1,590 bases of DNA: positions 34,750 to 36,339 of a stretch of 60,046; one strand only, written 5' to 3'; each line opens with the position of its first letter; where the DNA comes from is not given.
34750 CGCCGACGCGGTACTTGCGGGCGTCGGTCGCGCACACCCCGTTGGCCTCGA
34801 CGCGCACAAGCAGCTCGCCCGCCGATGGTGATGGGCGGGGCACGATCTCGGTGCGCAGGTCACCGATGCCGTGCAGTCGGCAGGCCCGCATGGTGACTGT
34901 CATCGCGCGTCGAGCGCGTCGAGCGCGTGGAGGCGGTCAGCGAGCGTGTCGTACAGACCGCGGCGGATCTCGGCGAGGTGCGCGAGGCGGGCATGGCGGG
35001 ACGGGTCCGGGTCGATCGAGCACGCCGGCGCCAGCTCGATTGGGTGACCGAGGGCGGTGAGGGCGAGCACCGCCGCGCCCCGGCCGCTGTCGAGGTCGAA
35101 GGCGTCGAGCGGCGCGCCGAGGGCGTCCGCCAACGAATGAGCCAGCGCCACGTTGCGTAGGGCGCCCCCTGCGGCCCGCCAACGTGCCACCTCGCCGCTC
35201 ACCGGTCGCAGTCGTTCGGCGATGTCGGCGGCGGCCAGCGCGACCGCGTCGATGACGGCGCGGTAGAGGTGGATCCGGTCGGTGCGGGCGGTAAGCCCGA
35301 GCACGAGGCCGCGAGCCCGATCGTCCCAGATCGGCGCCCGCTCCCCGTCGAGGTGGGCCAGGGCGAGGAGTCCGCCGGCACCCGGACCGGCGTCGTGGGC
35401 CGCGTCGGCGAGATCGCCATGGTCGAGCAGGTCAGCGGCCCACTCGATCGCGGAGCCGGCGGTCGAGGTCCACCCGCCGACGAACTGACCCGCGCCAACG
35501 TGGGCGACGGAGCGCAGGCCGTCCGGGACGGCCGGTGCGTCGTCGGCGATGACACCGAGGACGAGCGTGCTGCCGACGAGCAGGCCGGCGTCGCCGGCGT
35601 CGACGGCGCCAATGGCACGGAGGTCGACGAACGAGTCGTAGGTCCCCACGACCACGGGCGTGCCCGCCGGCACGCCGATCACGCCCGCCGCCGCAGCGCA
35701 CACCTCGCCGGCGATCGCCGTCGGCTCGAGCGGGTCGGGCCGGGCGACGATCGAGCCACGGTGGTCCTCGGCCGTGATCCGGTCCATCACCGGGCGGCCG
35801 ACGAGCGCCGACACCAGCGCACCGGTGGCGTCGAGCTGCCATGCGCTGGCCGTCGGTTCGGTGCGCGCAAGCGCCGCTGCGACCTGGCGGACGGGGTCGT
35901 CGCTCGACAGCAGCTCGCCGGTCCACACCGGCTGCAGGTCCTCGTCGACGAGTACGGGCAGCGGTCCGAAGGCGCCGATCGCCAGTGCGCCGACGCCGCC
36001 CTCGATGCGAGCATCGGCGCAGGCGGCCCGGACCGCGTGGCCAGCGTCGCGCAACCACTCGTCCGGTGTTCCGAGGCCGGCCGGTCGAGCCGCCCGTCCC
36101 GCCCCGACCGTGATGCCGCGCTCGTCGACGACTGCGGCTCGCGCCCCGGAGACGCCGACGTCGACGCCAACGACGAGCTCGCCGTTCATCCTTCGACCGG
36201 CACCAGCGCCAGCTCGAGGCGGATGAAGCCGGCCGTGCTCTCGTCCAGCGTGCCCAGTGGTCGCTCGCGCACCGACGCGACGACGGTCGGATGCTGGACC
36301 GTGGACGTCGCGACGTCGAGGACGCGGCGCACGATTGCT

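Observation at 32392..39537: Seven-gene operon joined by six consecutive 4-nt start/stop overlaps, mixing a P450 with a sugar-type kinase, aldolase and four dehydrogenases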

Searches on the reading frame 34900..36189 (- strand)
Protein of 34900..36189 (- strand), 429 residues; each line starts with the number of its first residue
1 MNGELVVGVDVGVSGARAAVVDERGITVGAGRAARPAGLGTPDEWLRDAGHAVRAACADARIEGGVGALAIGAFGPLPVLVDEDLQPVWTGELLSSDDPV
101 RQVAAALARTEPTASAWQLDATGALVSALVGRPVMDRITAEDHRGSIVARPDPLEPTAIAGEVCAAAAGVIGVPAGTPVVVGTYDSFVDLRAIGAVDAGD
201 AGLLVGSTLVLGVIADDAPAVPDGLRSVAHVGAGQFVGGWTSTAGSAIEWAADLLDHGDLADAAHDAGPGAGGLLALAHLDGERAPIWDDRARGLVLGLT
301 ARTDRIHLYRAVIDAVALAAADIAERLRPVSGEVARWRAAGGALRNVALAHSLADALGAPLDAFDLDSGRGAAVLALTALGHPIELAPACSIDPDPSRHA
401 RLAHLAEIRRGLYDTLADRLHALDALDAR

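Call 4: search_protein_families(library=pfam, proteins=[window:34900-36189:-], max_evalue=0.01)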
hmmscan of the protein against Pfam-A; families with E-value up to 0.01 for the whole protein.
window:34900-36189:- (429 aa): 2 families
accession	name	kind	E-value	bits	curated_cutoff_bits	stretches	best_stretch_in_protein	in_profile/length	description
PF02782.22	FGGY_C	-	3.8e-19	69.7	27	1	236-379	39-197/198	FGGY family of carbohydrate kinases, C-terminal domain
PF00370.27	FGGY_N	-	0.0037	17.3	28.8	0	6-88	2-92/245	FGGY family of carbohydrate kinases, N-terminal domain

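Call 5: search_protein_families(library=ncbifam, proteins=[window:34900-36189:-], max_evalue=0.01)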
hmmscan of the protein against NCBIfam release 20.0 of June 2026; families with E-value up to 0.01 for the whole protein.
window:34900-36189:- (429 aa): 8 families
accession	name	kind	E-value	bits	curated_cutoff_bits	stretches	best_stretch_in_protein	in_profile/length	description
TIGR01312.1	XylB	equivalog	1.5e-27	96.3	380.25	1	148-390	199-451/481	xylulokinase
TIGR01314.1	gntK_FGGY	equivalog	3.3e-16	58.9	648.55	1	154-382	206-452/505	gluconokinase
TIGR01311.1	glycerol_kin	equivalog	1.2e-15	56.8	590.35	1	239-381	303-451/496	glycerol kinase GlpK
NF003154.0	PRK04123.1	equivalog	2.9e-15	56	428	1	158-381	250-493/554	ribulokinase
NF011601.0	PRK15027.1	equivalog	5.1e-12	45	912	1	151-416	200-479/484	xylulokinase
NF000756.0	PRK00047.1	subfamily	1.4e-11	43.4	498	1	241-364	307-434/502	glycerol kinase GlpK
TIGR01234.1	L-ribulokinase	equivalog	2.7e-09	36.4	583.25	1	159-379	244-484/536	ribulokinase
TIGR01315.1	5C_CHO_kinase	subfamily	1.1e-05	24.3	408.7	1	272-362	379-472/541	FGGY family pentulose kinase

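Call 14: search_solved_structures(query=window:34900-36189:-, max_evalue=0.00001)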
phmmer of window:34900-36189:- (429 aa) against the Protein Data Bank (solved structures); distinct sequences matched with E-value up to 0.00001: 33.
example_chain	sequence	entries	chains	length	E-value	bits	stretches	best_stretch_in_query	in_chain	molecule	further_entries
3gbt_A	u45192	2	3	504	2.5e-18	69.7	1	153-383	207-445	Gluconate kinase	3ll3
3ifr_A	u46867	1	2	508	6.3e-14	55.2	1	152-381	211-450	Carbohydrate kinase, FGGY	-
3h3n_X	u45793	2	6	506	3.6e-13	52.7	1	239-384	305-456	Glycerol kinase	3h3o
1r59_O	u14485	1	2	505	3.6e-13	52.7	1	239-384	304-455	Glycerol kinase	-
3h45_X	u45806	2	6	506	3.7e-13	52.7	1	239-384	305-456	Glycerol kinase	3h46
3d7e_O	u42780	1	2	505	3.7e-13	52.7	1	239-384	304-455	Glycerol kinase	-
3flc_O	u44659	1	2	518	3.9e-13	52.6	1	239-384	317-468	Glycerol kinase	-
2itm_A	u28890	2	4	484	5.9e-13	52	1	155-416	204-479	Xylulose kinase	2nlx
1xup_O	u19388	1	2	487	6.1e-13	51.9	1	239-383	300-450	Glycerol kinase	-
5gn5_A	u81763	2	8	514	8.4e-12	48.2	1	238-380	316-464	Glycerol kinase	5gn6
3wxi_A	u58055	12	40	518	8.5e-12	48.2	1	238-380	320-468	Glycerol kinase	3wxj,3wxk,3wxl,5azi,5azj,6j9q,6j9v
3hz6_A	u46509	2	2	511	1.6e-11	47.3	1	142-378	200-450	Xylulokinase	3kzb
5vm1_A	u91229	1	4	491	2e-11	46.9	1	151-423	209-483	Xylulokinase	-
8pry_A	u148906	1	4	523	1.9e-10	43.7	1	239-376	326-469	glycerol kinase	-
6k78_B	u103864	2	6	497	2.4e-10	43.4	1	238-361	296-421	Glycerol kinase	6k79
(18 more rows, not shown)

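Call 34: find_homologous_proteins(query=window:34903-36189:-, max_evalue=1e-10)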
Query window:34903-36189:- (429 aa): 88 proteins with E <= 1e-10 among 8000 candidates.
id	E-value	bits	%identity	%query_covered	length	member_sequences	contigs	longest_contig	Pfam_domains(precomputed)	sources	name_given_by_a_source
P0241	7.8e-265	897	100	100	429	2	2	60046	PF02782.23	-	-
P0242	7.4e-151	521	66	99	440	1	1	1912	PF02782.23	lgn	-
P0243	8.5e-147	508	63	99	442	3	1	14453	PF02782.23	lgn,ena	-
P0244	7.5e-119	416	53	98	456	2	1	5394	PF00370.28,PF02782.23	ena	-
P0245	8.9e-101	356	50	99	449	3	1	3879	PF00370.28,PF02782.23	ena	-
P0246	8.2e-93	330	48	99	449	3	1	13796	PF00370.28,PF02782.23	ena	-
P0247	1.1e-92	330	47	99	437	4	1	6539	PF00370.28,PF02782.23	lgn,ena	-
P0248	1.8e-92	329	48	99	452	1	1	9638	PF00370.28,PF02782.23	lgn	-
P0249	8.2e-91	323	45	99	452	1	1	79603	PF00370.28,PF02782.23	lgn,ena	-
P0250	1.4e-88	316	49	85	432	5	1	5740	PF02782.23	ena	-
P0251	2.8e-88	315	45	99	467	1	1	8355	PF00370.28,PF02782.23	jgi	jgi:xylulokinase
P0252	3.5e-88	315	45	98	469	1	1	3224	PF00370.28,PF02782.23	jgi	jgi:xylulokinase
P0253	6.9e-88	314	45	98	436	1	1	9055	PF00370.28,PF02782.23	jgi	jgi:xylulokinase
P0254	7.9e-88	314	45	99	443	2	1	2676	PF00370.28,PF02782.23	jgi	jgi:xylulokinase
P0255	2.7e-87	312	46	98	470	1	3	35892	PF00370.28,PF02782.23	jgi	jgi:xylulokinase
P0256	3.9e-87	311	46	99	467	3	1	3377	PF00370.28,PF02782.23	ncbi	-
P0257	7.8e-85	304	44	89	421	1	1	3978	PF02782.23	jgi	jgi:xylulokinase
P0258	1.1e-84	303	45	99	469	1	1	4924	PF00370.28,PF02782.23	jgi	jgi:xylulokinase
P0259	1.3e-83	300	44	99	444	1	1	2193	PF00370.28,PF02782.23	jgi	jgi:xylulokinase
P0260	1.4e-83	300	42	99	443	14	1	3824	PF00370.28,PF02782.23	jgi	jgi:xylulokinase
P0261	2.9e-83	299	43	98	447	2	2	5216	PF01869.27,PF00370.28,PF02782.23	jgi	jgi:xylulokinase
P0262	3.6e-83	298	45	98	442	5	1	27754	PF00370.28,PF02782.23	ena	-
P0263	6.8e-83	297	47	90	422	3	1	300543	PF00370.28,PF02782.23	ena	-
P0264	8.1e-83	297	42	99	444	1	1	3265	PF00370.28,PF02782.23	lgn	-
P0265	1.0e-82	297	44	98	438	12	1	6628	PF00370.28,PF02782.23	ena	-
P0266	4.2e-81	291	47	84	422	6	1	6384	PF02782.23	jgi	-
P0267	6.2e-81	291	44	94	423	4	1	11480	PF02782.23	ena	-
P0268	6.6e-81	291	47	83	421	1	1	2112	PF00370.28,PF02782.23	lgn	-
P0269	1.3e-80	290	45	99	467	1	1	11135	PF00370.28,PF02782.23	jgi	jgi:xylulokinase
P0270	5.0e-80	288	45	99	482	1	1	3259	PF00370.28,PF02782.23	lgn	-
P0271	7.1e-80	287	45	89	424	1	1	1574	PF02782.23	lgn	-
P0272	1.4e-79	286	45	98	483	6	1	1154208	PF00370.28,PF02782.23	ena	-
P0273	1.6e-79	286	46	84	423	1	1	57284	PF02782.23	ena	-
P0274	2.2e-77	279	44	90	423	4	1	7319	PF02782.23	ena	-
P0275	4.1e-77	278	42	100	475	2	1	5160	PF00370.28,PF02782.23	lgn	-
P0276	9.6e-76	274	43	98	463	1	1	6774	PF00370.28,PF02782.23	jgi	jgi:xylulokinase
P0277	3.5e-75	272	46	86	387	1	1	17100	PF02782.23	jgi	jgi:xylulokinase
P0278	1.1e-74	270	44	84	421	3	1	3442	PF02782.23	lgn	-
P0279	5.4e-74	268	41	99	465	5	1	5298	PF00370.28,PF02782.23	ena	-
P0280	1.3e-73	267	46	84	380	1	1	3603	PF02782.23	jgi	jgi:xylulokinase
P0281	1.7e-72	263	45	83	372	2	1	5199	PF00370.28,PF02782.23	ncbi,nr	ncbi:MAG TPA: FGGY-family carbohydrate kinase, partial [Actinomycetota bacterium]|nr:FGGY-family car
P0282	2.2e-72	263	42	99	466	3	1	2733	PF00370.28,PF02782.23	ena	-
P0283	9.7e-72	261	47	73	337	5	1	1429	PF02782.23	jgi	jgi:xylulokinase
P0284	3.1e-71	259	39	100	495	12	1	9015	PF00370.28,PF02782.23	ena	-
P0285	6.1e-69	251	41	98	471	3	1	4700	PF00370.28,PF02782.23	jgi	jgi:xylulokinase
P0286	1.4e-67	247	41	98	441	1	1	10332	PF00370.28,PF02782.23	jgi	jgi:xylulokinase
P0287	3.7e-67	245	42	97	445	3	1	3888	PF00370.28,PF02782.23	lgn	-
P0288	4.9e-67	245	42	99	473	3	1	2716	PF00370.28,PF02782.23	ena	-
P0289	3.3e-66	242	39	98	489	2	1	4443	PF00370.28,PF02782.23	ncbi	-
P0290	1.5e-65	240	41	98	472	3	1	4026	PF00370.28,PF02782.23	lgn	-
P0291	1.9e-65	240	47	68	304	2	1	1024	PF02782.23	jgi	jgi:xylulokinase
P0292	6.2e-65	238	47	74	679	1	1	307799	PF02782.23,PF00107.33,PF08240.18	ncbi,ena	-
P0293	2.3e-63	233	39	97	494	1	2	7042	PF00370.28,PF02782.23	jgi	jgi:xylulokinase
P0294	3.9e-63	232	40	89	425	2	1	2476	PF00370.28,PF02782.23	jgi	jgi:xylulokinase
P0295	2.0e-62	230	49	69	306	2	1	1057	PF02782.23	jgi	jgi:sugar (pentulose or hexulose) kinase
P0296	4.2e-62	229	39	98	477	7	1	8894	PF00370.28,PF02782.23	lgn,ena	-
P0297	6.2e-62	228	40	95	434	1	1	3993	PF00370.28,PF02782.23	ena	-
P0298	7.0e-62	228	49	63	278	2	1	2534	PF02782.23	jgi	jgi:sugar (pentulose or hexulose) kinase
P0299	1.0e-61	228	39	97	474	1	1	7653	PF00370.28,PF02782.23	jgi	jgi:xylulokinase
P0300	1.2e-61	227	38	98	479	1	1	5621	PF00370.28,PF02782.23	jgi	jgi:xylulokinase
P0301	7.1e-61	225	40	95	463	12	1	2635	PF00370.28,PF02782.23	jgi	jgi:xylulokinase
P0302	1.3e-60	224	41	84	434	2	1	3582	PF00370.28,PF02782.23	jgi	jgi:xylulokinase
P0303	3.7e-60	222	39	94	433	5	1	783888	PF00370.28,PF02782.23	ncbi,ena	-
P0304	2.8e-59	220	38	98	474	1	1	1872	PF00370.28,PF02782.23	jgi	jgi:xylulokinase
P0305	1.8e-58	217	39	94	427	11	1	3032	PF00370.28,PF02782.23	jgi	-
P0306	5.0e-58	215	41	95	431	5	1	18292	PF00370.28,PF02782.23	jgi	jgi:xylulokinase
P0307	1.0e-56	211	38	96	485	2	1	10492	PF00370.28,PF02782.23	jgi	jgi:xylulokinase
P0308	5.9e-56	209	39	98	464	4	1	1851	PF00370.28,PF02782.23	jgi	jgi:xylulokinase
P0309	2.1e-55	207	39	95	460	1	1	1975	PF00370.28,PF02782.23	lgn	-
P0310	1.7e-53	201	40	88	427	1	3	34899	PF00370.28,PF02782.23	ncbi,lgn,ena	-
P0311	2.5e-53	200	43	73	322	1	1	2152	PF02782.23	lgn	-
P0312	1.6e-47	181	43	64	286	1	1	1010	PF02782.23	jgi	jgi:xylulokinase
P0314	3.1e-40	157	41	65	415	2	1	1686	PF00370.28,PF02782.23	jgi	jgi:xylulokinase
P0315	1.8e-33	134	34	92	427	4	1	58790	PF00370.28,PF02782.23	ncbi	-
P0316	4.2e-29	120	30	98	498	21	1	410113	PF00370.28,PF02782.23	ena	-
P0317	2.9e-20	91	36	51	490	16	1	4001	PF00370.28,PF02782.23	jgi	jgi:gluconokinase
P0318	3.8e-20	91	35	64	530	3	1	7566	PF00370.28,PF02782.23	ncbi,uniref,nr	ncbi:gluconokinase [Actinotalea ferrariae]|uniref:gluconokinase n=1 Tax=Actinotalea ferrariae TaxID=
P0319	1.2e-19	89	32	78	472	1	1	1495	PF00370.28,PF02782.23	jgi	jgi:xylulokinase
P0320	6.5e-19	87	34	61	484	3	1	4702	PF00370.28,PF02782.23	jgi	jgi:xylulokinase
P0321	2.2e-18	85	33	65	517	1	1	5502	PF00370.28,PF02782.23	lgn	-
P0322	1.2e-17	82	30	96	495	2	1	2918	PF00370.28,PF02782.23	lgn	-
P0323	1.3e-15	76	37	51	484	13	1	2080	PF00370.28,PF02782.23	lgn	-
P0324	1.6e-14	72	35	54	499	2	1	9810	PF00370.28,PF02782.23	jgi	-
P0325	2.5e-13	68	31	47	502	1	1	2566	PF00370.28,PF02782.23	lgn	-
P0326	2.2e-12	65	32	45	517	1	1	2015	PF00370.28,PF02782.23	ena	-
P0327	7.2e-12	63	34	49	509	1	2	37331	PF00370.28,PF02782.23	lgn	-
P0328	9.9e-12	63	32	72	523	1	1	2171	PF00370.28,PF02782.23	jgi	jgi:xylulokinase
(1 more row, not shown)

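Call 35: find_encoding_contigs(protein=P0243, flank=10000, max_places=1)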
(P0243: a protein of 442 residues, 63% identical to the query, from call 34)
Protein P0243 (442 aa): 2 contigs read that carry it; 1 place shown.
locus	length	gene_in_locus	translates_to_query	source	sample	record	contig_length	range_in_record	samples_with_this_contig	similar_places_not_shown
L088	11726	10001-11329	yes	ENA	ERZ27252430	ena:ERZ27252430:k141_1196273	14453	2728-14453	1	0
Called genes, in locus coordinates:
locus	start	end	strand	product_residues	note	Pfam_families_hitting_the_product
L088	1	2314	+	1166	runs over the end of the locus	PF02574:S-methyl_trans, PF00809:Pterin_bind, PF02607:B12-binding_2, PF02310:B12-binding, PF02965:Met_synt_B12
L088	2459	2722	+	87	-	-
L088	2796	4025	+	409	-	PF00999:Na_H_Exchanger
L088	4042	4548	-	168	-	PF13238:AAA_18 (weak), PF13671:AAA_33 (weak)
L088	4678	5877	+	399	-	PF01408:GFO_IDH_MocA, PF22725:GFO_IDH_MocA_C3, PF02894:GFO_IDH_MocA_C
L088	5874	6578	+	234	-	PF01182:Glucosamine_iso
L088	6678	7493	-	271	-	PF00480:ROK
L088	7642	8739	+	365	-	PF01408:GFO_IDH_MocA, PF22725:GFO_IDH_MocA_C3, PF02894:GFO_IDH_MocA_C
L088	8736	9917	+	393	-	PF01408:GFO_IDH_MocA, PF03447:NAD_binding_3 (weak), PF02894:GFO_IDH_MocA_C, PF22725:GFO_IDH_MocA_C3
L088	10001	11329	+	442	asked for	PF02782:FGGY_C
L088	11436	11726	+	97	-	?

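Call 36: find_encoding_contigs(protein=P0272, flank=10000, max_places=1)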
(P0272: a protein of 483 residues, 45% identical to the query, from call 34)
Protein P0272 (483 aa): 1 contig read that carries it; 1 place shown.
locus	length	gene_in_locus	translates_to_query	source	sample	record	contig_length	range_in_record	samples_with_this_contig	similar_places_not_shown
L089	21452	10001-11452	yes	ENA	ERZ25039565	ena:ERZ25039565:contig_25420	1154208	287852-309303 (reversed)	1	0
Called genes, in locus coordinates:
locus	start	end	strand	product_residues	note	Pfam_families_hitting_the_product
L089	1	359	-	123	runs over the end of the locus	PF01156:IU_nuc_hydro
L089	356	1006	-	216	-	PF01156:IU_nuc_hydro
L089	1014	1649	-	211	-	PF00440:TetR_N, PF13977:TetR_C_6, PF16925:TetR_C_13 (weak)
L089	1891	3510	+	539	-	PF00890:FAD_binding_2 (faint), PF01266:DAO (faint), PF01593:Amino_oxidase, PF13450:NAD_binding_8 (weak)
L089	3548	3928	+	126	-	PF02629:CoA_binding, PF13380:CoA_binding_2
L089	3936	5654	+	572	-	PF13607:Succ_CoA_lig, PF13549:ATP-grasp_5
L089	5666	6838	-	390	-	PF00005:ABC_tran, PF02463:SMC_N (weak), PF17912:OB_MalK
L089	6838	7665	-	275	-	PF00528:BPD_transp_1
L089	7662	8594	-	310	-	PF00528:BPD_transp_1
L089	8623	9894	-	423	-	PF01547:SBP_bac_1, PF13416:SBP_bac_8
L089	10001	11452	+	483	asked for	PF00370:FGGY_N, PF02782:FGGY_C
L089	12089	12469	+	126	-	PF00107:ADH_zinc_N (weak)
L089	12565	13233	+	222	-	PF00106:adh_short, PF08659:KR (weak), PF13561:adh_short_C2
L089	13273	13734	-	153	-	PF00106:adh_short, PF13561:adh_short_C2, PF23441:SDR (weak)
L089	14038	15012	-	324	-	PF08240:ADH_N, PF00107:ADH_zinc_N, PF13602:ADH_zinc_N_2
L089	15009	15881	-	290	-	PF01261:AP_endonuc_2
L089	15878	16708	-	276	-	PF00106:adh_short, PF23441:SDR (weak), PF08659:KR, PF13561:adh_short_C2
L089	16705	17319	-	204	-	-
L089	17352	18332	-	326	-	PF02779:Transket_pyr, PF02780:Transketolase_C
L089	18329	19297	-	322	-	PF00676:E1_dh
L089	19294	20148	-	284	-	PF09339:HTH_IclR, PF01614:IclR_C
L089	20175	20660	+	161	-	PF12973:Cupin_7, PF07883:Cupin_2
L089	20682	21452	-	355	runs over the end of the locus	PF01408:GFO_IDH_MocA, PF22725:GFO_IDH_MocA_C3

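Call 37: find_encoding_contigs(protein=P0292, flank=10000, max_places=1)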
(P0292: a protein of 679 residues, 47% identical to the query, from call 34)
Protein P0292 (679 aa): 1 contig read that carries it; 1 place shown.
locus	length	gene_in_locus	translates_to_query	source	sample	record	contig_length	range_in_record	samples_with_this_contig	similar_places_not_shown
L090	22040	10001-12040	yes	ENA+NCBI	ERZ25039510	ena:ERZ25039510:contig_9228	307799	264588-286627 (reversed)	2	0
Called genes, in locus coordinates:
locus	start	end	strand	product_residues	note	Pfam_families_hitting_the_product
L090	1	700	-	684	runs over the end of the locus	PF00294:PfkB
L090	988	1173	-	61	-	PF00294:PfkB (weak)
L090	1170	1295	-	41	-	-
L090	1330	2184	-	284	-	PF01156:IU_nuc_hydro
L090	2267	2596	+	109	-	PF05899:Cupin_3, PF07883:Cupin_2 (weak)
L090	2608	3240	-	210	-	PF00440:TetR_N, PF13977:TetR_C_6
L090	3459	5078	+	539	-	PF00890:FAD_binding_2 (faint), PF01266:DAO (faint), PF01593:Amino_oxidase, PF13450:NAD_binding_8 (weak)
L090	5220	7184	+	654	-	PF13380:CoA_binding_2 (weak), PF13607:Succ_CoA_lig, PF13549:ATP-grasp_5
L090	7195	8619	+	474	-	PF01425:Amidase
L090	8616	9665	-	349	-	PF03417:AAT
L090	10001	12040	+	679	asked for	PF02782:FGGY_C, PF08240:ADH_N (weak), PF00107:ADH_zinc_N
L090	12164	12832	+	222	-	PF01791:DeoC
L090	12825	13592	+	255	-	PF00106:adh_short, PF08659:KR, PF13460:NAD_binding_10, PF13561:adh_short_C2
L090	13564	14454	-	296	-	PF08240:ADH_N (weak), PF13602:ADH_zinc_N_2 (faint), PF00107:ADH_zinc_N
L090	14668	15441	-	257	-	-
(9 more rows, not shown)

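Call 84: find_encoding_contigs(protein=P0242, flank=5000, max_places=2)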
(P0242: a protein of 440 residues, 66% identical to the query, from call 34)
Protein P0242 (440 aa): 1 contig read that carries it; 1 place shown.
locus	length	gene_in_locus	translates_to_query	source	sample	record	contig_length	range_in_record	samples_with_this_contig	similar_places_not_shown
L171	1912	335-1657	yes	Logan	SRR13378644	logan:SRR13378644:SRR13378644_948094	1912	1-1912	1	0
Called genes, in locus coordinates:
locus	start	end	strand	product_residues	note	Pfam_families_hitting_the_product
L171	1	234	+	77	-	?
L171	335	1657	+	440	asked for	PF02782:FGGY_C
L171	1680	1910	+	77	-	?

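Call 85: find_encoding_contigs(protein=P0244, flank=6000, max_places=2)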
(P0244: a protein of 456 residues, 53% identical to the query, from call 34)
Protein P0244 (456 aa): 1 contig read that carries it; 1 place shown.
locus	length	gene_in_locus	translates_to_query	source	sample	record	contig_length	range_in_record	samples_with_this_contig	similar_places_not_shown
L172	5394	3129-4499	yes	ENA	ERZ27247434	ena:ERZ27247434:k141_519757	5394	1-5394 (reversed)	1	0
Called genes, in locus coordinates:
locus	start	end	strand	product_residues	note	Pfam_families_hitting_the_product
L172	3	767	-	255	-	?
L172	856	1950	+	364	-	PF01408:GFO_IDH_MocA, PF02894:GFO_IDH_MocA_C, PF22725:GFO_IDH_MocA_C3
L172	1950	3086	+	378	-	PF01408:GFO_IDH_MocA, PF02894:GFO_IDH_MocA_C, PF22725:GFO_IDH_MocA_C3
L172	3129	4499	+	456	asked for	PF00370:FGGY_N (faint), PF02782:FGGY_C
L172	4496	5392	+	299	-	?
